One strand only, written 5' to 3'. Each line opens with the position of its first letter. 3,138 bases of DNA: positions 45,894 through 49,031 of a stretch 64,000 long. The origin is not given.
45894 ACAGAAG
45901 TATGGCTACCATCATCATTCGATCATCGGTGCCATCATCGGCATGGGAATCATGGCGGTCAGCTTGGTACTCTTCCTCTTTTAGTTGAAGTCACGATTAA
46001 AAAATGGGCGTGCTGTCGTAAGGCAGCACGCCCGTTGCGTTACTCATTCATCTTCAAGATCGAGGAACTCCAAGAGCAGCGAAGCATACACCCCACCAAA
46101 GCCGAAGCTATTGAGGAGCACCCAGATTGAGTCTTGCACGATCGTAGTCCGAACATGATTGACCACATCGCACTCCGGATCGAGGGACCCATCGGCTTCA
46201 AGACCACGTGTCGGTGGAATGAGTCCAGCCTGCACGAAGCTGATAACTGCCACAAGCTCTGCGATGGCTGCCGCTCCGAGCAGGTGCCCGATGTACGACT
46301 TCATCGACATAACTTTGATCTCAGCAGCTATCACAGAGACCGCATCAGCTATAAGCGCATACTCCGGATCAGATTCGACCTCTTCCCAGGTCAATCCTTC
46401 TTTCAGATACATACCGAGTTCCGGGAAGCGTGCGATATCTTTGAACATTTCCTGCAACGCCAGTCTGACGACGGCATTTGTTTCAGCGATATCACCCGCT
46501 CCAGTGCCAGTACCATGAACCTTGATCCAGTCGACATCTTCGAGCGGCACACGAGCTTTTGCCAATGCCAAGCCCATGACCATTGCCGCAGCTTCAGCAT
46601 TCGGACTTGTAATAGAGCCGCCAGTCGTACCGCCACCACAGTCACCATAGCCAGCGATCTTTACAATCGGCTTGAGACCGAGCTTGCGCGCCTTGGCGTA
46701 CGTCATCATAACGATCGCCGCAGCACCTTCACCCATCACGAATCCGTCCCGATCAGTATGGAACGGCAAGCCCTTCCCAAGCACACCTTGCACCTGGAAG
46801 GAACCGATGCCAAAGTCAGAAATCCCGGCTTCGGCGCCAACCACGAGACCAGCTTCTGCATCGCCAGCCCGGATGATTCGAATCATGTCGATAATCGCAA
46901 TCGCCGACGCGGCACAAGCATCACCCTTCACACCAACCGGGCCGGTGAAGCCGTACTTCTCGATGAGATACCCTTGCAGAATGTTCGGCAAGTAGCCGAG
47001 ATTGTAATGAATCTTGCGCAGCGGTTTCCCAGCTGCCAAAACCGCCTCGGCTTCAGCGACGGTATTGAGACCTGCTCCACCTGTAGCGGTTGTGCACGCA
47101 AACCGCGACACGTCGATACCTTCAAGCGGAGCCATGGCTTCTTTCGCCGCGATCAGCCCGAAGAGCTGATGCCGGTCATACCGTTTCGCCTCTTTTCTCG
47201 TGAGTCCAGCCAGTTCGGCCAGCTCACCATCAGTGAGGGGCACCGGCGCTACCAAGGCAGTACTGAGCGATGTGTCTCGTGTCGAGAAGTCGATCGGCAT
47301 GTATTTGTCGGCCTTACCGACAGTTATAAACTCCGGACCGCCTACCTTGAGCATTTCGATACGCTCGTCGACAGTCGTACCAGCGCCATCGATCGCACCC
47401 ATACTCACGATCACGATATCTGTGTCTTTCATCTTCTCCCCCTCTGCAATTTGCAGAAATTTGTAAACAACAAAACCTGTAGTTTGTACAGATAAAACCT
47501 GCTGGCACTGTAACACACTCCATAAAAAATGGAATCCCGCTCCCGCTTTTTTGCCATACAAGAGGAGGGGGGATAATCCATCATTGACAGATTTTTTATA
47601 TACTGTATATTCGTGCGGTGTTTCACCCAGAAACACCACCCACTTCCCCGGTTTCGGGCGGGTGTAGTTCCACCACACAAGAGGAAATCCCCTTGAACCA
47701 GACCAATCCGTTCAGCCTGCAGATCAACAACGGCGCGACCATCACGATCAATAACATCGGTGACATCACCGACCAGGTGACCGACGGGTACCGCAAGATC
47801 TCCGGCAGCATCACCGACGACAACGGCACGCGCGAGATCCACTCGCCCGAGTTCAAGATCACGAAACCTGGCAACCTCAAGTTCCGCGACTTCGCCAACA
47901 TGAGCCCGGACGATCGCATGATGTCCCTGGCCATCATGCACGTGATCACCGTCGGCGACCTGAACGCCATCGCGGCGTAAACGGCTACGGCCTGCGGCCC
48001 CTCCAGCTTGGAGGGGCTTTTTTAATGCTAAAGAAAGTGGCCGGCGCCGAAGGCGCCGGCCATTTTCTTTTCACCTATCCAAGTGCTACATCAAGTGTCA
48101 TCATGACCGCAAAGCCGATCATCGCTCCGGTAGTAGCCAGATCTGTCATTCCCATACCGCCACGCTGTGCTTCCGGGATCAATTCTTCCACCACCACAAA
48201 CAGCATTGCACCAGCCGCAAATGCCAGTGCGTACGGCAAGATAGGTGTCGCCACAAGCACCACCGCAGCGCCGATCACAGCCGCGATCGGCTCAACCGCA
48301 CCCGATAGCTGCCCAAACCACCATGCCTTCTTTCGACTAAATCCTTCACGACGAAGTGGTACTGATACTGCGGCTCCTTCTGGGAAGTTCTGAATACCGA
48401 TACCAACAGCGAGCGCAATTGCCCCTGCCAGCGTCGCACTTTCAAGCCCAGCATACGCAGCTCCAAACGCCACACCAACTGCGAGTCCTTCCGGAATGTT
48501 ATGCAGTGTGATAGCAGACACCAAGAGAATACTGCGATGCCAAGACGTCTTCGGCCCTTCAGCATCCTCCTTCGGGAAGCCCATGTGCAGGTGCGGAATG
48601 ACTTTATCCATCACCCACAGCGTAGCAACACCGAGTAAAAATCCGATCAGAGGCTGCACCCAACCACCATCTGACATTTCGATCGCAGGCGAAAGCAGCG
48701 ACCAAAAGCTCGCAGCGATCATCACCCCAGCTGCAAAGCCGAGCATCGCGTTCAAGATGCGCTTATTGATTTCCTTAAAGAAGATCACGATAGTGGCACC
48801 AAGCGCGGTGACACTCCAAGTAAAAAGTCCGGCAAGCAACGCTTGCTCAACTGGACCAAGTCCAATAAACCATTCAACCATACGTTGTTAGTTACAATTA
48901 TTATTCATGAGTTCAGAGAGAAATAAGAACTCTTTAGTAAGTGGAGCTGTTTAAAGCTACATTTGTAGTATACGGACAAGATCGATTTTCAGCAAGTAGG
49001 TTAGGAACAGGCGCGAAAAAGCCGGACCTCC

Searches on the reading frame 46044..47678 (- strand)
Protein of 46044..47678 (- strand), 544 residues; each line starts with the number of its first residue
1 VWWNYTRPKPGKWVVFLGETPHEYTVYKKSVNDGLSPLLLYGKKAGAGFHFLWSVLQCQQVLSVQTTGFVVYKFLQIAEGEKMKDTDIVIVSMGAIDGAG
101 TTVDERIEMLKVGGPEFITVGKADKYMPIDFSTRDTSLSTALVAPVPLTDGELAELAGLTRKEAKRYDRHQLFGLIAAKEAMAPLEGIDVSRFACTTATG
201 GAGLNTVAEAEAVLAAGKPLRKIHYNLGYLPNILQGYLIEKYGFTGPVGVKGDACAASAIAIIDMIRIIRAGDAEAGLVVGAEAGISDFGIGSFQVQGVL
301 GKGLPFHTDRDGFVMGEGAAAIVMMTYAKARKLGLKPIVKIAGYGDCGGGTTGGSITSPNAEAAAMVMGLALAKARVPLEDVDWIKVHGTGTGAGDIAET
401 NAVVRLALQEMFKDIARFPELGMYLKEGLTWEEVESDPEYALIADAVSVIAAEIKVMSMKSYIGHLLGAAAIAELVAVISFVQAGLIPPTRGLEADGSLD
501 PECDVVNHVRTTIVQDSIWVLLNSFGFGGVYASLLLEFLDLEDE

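Call 46: search_protein_families(library=pfam, proteins=[window:46044-47678:-], max_evalue=0.001)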
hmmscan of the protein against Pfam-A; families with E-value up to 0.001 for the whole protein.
window:46044-47678:- (544 aa): 2 families
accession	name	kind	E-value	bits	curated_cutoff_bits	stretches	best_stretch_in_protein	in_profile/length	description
PF00109.32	ketoacyl-synt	-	3.4e-23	83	20.8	1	86-330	2-252/252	Beta-ketoacyl synthase, N-terminal domain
PF02801.28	Ketoacyl-synt_C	-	6.2e-23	81.5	20.8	2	341-408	4-71/119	Beta-ketoacyl synthase, C-terminal domain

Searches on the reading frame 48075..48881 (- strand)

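Call 46: search_protein_families(library=pfam, proteins=[window:48075-48881:-], max_evalue=0.001)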
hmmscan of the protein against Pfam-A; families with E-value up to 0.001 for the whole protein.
window:48075-48881:- (268 aa): 1 family
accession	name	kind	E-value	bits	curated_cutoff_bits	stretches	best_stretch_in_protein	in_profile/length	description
PF02535.28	Zip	-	2.5e-26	93.1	35.1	2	110-263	171-322/323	ZIP Zinc transporter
